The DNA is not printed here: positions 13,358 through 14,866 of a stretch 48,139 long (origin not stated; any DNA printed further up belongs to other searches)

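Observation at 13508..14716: Polytopic (~10 TM) membrane domain fused to a sigma-70 region-4 HTH, encoded between fibre and cassette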

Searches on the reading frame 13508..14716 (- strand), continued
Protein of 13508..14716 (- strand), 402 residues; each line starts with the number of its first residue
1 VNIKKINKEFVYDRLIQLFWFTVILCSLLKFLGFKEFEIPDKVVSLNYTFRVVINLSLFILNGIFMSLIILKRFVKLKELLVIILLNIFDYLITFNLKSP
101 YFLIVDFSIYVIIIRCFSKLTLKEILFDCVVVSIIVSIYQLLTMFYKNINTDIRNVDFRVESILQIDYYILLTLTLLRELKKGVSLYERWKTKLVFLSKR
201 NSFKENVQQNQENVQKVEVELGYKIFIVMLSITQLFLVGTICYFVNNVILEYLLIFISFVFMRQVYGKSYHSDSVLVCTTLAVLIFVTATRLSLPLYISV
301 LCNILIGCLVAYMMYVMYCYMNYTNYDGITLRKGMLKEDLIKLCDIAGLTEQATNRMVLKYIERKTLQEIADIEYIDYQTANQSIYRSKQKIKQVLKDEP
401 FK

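Call 33: fold_search(model_id=the predicted structure, library=pdb)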
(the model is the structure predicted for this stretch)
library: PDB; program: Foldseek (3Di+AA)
matches with E <= 10: 148; with E <= 0.001: 0
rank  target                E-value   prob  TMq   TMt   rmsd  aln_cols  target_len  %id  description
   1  1or7_B                1.1e-01  0.98  0.15  0.33  13.2       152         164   17  Crystal Structure of Escherichia coli sigmaE with the Cytoplasmic Domain of its Anti-sigma RseA (released 2003-04-15)
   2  2h27_D                1.9e-01  1.00  0.14  0.72   4.8        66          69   24  Crystal Structure of Escherichia coli SigmaE Region 4 Bound to its-35 Element DNA (released 2006-08-22)
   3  8z6g_B                2.0e-01  0.96  0.15  0.31  13.0       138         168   14  the AlgU-MucAcyto complex structure in Pseudomonas aeruginosa (released 2024-05-08)
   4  2h27_A                2.1e-01  1.00  0.13  0.67   4.9        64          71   25  Crystal Structure of Escherichia coli SigmaE Region 4 Bound to its-35 Element DNA (released 2006-08-22)
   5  1or7_A                2.1e-01  0.75  0.14  0.29  17.6       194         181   17  Crystal Structure of Escherichia coli sigmaE with the Cytoplasmic Domain of its Anti-sigma RseA (released 2003-04-15)
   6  6in7_B                2.7e-01  0.75  0.14  0.30  14.7       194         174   15  Crystal structure of AlgU in complex with MucA(cyto) (released 2019-07-24)
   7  8z6g_D                3.3e-01  0.82  0.14  0.30  14.8       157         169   16  the AlgU-MucAcyto complex structure in Pseudomonas aeruginosa (released 2024-05-08)
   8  6kon_F                3.3e-01  0.75  0.14  0.30  19.8       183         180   14  Mycobacterium tuberculosis initial transcription complex comprising sigma H and 5'-OH RNA of 5 nt (released 2020-03-11)
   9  5zx2_F                3.7e-01  0.69  0.14  0.30  19.9       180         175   13  Mycobacterium tuberculosis RNA polymerase transcription initiation complex with ECF sigma factor sigma H and 7nt RNA (released 2019-03-20)
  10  6dv9_F                4.0e-01  0.82  0.14  0.30  21.1       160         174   13  Crystal structure of Mycobacterium tuberculosis transcription initiation complex(ECF sigma factor L) containing 5nt RN (released 2019-02-20)
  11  9m9e_F                4.0e-01  0.82  0.14  0.30  16.8       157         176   15  Structural Basis of Pausing During Transcription Initiation in Mycobacterium tuberculosis (released 2026-01-14)
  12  6jcx_F                4.3e-01  0.72  0.14  0.29  19.7       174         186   14  Mycobacterium tuberculosis transcription initiation complex with ECF sigma factor sigma H and 6nt RNA (released 2019-05-29)
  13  5wuq_B                4.7e-01  0.69  0.14  0.33  16.0       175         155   16  Crystal structure of SigW in complex with its anti-sigma RsiW, a zinc binding form (released 2017-03-29)
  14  8j04_A                4.7e-01  0.09  0.12  0.14  24.1       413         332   12  Human KCNQ2-CaM-HN37 complex in the presence of PIP2 (released 2023-12-06)
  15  5wuq_A                4.9e-01  0.69  0.14  0.33  16.6       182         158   15  Crystal structure of SigW in complex with its anti-sigma RsiW, a zinc binding form (released 2017-03-29)
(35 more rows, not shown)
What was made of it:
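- On Sigma-70 family sigma factor: Foldseek matches SigR, SigD and SigE region 4 with target-normalised TM 0.72-0.78 and rmsd 1.3-2.5 A (call 33).
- Checked: It superposes on SigR, SigD and SigE region 4 with target-normalised TM 0.72-0.78 and rmsd 1.3-2.5 A (call 33).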

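Call 34: find_related_loci(query=A1, collection=genome_contigs, flank=8000)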
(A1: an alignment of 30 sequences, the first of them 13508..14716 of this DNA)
Query A1 (402 aa) in genome_contigs; peptide patterns used: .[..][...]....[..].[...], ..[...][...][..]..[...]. (x = any residue, [..] = any of these).
63 stretches matched a pattern; 1 encode a relative of the query (tblastn E <= 1e-3); 1 distinct loci.
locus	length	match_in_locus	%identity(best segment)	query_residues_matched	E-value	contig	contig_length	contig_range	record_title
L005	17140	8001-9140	46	13-394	3e-97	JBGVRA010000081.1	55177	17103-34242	MAG: Anaeroplasmataceae bacterium isolate fecal_MAG_151 fecal_MAG_151_contig_0081, whole genome shotgun sequence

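Call 35: find_related_loci(query=A1, collection=viral_contigs, flank=8000)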
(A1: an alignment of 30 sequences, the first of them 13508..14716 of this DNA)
Query A1 (402 aa) in viral_contigs; peptide patterns used: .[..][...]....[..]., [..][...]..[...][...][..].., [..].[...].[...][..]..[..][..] (x = any residue, [..] = any of these).
497 stretches matched a pattern, but none encodes a relative of the query by tblastn (E <= 1e-3).
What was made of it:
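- Tried and rejected: IMG/VR scan: It found no relative (call 35).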

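Call 59: fold_search(model_id=the predicted structure, library=viral)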
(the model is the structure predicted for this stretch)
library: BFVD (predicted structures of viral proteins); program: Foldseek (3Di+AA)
matches with E <= 10: 231; with E <= 0.001: 1
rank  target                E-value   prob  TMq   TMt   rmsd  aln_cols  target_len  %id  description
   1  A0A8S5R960            1.8e-09  1.00  0.56  0.52  13.7       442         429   16  Accessory gene regulator B [virus sp. cti5L29]
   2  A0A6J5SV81            8.0e-02  0.93  0.16  0.27  14.3       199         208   16  RpoE DNA-directed RNA polymerase specialized sigma subunit, sigma24 homolog [uncultured Caudovirales phage]
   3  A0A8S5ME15            8.3e-02  1.00  0.16  0.80   1.2        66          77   20  Uncharacterized protein [Siphoviridae sp. ctYh54]
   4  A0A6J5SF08            1.3e-01  0.95  0.14  0.35  16.2       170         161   15  RpoE DNA-directed RNA polymerase specialized sigma subunit, sigma24 homolog [uncultured Caudovirales phage]
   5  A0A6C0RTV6            1.5e-01  0.96  0.15  0.11  20.3       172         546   12  (no name in the UniProt tables at hand)
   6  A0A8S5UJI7            1.8e-01  0.93  0.14  0.22  20.3       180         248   14  DNA directed RNA polymerase subunit [Siphoviridae sp. ct3gT1]
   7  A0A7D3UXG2            2.3e-01  0.89  0.15  0.28  15.4       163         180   13  (no name in the UniProt tables at hand)
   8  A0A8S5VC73            2.5e-01  1.00  0.15  0.66   2.3        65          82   12  FocB protein-alpha, helix-turn-helix, TRANSCRIPTION.4A [Siphoviridae sp. ctKsH2]
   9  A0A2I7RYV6            2.6e-01  0.28  0.15  0.11  25.7       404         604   11  (no name in the UniProt tables at hand)
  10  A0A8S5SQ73            3.3e-01  1.00  0.16  0.76   2.0        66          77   18  RNA polymerase sigma factor [Phage sp. ctPjm15]
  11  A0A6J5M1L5            3.3e-01  0.66  0.14  0.25  15.5       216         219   13  RpoE DNA-directed RNA polymerase specialized sigma subunit, sigma24 homolog [uncultured Caudovirales phage]
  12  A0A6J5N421            4.3e-01  0.60  0.13  0.25  14.4       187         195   12  RNA polymerase sigma-70 region 4 [uncultured Caudovirales phage]
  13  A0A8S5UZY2            4.9e-01  1.00  0.14  0.51   2.6        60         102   23  Helix-turn-helix domain protein [Siphoviridae sp. ctBeL15]
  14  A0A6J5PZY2            4.9e-01  0.63  0.14  0.34  12.8       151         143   16  RNA polymerase sigma-70 region 2 [uncultured Caudovirales phage]
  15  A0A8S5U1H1            5.4e-01  1.00  0.15  0.77   1.4        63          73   25  ECF sigma factor [Siphoviridae sp. ctt8434]
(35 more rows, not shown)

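Call 60: find_homologous_proteins(query=P0089, max_evalue=0.001)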
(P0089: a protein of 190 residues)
Query P0089 (190 aa): 13 proteins with E <= 0.001 among 94 candidates.
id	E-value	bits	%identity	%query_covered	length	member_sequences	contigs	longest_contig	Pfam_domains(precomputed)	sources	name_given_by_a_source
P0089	3.6e-123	426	100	100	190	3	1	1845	-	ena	-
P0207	5.1e-109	380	87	100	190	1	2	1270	-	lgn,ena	-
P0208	9.8e-106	369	82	100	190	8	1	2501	-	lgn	-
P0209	2.7e-105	368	82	100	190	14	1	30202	-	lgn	-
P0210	4.0e-105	367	81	100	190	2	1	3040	-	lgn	-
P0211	1.0e-97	343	75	100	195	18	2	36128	-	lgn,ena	-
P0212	3.2e-97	342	72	100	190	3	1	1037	-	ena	-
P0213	6.5e-92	324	73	100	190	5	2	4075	-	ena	-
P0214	4.2e-91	322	72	100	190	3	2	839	-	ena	-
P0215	6.9e-90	318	71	100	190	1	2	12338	-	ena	-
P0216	3.2e-89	316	70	100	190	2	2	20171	-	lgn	-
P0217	3.6e-89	315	71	100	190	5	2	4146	-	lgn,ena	-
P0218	1.9e-86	307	69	100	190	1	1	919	-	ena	-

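Call 61: find_encoding_contigs(protein=P0211, flank=7000, max_places=2)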
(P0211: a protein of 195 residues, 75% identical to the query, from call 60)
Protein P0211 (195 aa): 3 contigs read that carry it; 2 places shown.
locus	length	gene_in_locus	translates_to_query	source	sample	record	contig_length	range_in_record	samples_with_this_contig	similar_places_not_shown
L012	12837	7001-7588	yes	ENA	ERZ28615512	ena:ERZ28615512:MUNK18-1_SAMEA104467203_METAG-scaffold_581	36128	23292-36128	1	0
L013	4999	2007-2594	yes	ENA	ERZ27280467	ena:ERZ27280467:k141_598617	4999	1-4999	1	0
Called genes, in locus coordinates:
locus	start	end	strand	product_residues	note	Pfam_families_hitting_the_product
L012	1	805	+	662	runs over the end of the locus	-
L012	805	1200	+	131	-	-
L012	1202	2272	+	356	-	-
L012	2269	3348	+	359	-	-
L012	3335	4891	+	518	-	-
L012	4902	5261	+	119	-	-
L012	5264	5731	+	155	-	-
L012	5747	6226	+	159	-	-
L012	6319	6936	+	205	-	-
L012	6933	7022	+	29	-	-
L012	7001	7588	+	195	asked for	-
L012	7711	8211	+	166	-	-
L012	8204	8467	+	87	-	-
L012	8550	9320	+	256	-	-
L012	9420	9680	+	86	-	-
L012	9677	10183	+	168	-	-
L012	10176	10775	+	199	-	PF25223:DUF7841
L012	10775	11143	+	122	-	-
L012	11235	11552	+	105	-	PF02452:PemK_toxin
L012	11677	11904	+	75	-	-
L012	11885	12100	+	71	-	-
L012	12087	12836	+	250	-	?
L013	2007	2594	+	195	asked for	-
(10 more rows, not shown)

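Call 62: find_encoding_contigs(protein=P0209, flank=7000, max_places=2)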
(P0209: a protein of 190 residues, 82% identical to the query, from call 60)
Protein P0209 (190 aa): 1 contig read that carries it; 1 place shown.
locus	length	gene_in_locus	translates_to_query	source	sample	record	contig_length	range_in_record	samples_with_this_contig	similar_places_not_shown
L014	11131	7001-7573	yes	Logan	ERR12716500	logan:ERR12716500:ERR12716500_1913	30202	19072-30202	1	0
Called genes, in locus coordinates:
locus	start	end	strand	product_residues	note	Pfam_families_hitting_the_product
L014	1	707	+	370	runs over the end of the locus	PF22337:Phage_fiber_rpt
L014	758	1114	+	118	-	-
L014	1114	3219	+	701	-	-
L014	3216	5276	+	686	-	PF13306:LRR_5, PF19789:DUF6273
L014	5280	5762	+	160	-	-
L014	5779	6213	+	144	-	-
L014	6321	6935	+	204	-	-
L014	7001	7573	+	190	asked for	-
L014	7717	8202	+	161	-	-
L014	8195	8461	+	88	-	-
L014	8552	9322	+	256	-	-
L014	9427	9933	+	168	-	-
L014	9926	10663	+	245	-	PF25223:DUF7841 (weak)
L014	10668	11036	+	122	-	-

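Call 64: search_protein_families(library=phrogs, proteins=[L012:5747-6226:+], max_evalue=0.01)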
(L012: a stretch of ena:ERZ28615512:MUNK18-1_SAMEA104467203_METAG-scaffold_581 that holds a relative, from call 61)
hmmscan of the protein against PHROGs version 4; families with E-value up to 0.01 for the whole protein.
L012:5747-6226:+ (159 aa): 0 families

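Call 72: find_related_loci(query=A1, collection=metagenome_contigs, flank=9000)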
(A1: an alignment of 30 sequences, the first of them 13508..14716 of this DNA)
Query A1 (402 aa) in metagenome_contigs; peptide patterns used: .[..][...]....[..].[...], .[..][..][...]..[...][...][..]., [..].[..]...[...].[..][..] (x = any residue, [..] = any of these).
143 stretches matched a pattern; 3 encode a relative of the query (tblastn E <= 1e-3); 3 distinct loci.
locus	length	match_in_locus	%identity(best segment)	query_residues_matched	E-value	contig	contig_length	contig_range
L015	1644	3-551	56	212-394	7e-70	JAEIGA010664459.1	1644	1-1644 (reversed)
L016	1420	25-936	37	90-389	2e-64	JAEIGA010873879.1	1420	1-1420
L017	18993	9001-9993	32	3-334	5e-37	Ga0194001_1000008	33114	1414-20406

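Call 79: find_homologous_proteins(query=P0081, max_evalue=1e-10)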
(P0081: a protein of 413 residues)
Query P0081 (413 aa): 178 proteins with E <= 1e-10 among 8000 candidates; the best 120 are listed.
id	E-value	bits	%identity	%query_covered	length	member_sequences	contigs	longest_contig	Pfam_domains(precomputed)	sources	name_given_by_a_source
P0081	1.4e-256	869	100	100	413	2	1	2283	-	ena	-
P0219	2.0e-162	559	67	100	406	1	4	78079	-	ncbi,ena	-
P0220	2.2e-160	552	67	100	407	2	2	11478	-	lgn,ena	-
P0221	9.7e-159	547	67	100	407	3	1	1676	-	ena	-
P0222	6.0e-155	534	64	99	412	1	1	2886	PF04647.21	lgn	-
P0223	1.3e-136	474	58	99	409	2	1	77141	PF04647.21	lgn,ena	-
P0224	1.4e-106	375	48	96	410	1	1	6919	PF04647.21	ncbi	-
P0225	2.0e-105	371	49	100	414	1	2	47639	PF04647.21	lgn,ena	-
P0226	8.1e-104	366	47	97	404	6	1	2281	-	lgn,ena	-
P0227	6.1e-83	297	44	100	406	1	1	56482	-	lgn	-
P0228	1.0e-82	297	42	96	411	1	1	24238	-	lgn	-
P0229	5.5e-82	294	44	96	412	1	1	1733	-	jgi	-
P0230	1.6e-79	286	43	99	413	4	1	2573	-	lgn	-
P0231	2.7e-78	282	41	96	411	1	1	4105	-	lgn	-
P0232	7.1e-78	281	44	96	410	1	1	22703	-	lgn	-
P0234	4.4e-77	278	41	99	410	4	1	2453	PF04647.21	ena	-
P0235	1.3e-76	277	41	96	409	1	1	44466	PF04647.21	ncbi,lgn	-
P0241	6.6e-76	274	43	99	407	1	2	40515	PF04647.21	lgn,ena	-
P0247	3.6e-75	272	41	96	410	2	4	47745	PF04647.21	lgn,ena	-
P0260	9.6e-74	267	42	99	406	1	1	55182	-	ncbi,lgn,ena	-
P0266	2.8e-73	266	42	99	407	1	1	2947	PF04647.21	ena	-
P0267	2.9e-73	266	41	98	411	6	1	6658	PF04647.21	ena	-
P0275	3.6e-72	262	42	100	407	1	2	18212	PF04647.21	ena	-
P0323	2.1e-69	253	40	99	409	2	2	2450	PF04647.21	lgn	-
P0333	1.4e-68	250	40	99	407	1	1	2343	PF04647.21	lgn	-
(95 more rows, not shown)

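Call 80: find_encoding_contigs(protein=P0219, flank=7000, max_places=1)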
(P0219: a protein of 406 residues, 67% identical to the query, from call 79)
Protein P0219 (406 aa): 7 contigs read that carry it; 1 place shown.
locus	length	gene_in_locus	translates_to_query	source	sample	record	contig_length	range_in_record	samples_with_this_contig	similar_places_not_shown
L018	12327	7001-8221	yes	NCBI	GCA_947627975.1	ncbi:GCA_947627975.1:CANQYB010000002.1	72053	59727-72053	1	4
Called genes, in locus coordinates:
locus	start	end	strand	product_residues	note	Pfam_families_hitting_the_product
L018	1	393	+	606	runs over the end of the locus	PF00501:AMP-binding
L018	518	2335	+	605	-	PF00512:HisKA, PF02518:HATPase_c, PF00072:Response_reg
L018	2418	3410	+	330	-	PF00579:tRNA-synt_1b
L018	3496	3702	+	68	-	PF01197:Ribosomal_L31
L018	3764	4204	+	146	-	PF02502:LacAB_rpiB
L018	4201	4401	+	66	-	PF06612:DUF1146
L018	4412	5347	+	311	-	PF08486:SpoIID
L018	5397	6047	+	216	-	PF01551:Peptidase_M23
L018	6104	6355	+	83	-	PF12116:SpoIIID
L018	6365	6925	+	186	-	-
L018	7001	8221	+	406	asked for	-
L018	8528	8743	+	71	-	PF00313:CSD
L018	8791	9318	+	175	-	PF02482:Ribosomal_S30AE, PF16321:Ribosom_S30AE_C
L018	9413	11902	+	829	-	PF07517:SecA_DEAD, PF00270:DEAD (weak), PF01043:SecA_PP_bind, PF21090:P-loop_SecA, PF07516:SecA_SW, PF02810:SEC-C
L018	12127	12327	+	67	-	?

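Call 81: find_encoding_contigs(protein=P0260, flank=7000, max_places=1)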
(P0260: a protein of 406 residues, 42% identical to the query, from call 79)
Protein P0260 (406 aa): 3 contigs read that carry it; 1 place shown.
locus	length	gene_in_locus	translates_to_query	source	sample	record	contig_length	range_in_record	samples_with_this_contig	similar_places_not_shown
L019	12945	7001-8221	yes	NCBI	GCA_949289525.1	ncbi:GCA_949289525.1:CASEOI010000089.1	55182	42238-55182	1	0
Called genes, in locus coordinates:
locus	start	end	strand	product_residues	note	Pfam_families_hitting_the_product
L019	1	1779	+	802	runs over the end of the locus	-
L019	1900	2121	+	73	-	-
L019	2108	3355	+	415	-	PF07484:Collar, PF21939:Gp10_C (weak)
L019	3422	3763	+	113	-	-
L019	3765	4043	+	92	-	-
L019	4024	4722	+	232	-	-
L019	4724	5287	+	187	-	PF07484:Collar, PF21939:Gp10_C (weak)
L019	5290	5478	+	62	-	-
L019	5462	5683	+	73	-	-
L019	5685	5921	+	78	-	PF16938:Phage_holin_Dp1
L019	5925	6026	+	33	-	-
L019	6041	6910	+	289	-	PF01510:Amidase_2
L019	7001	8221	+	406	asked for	-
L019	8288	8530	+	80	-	-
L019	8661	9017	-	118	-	-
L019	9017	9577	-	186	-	-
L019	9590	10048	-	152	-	-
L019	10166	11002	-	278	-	-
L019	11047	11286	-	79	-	-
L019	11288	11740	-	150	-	-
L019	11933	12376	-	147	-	-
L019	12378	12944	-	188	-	?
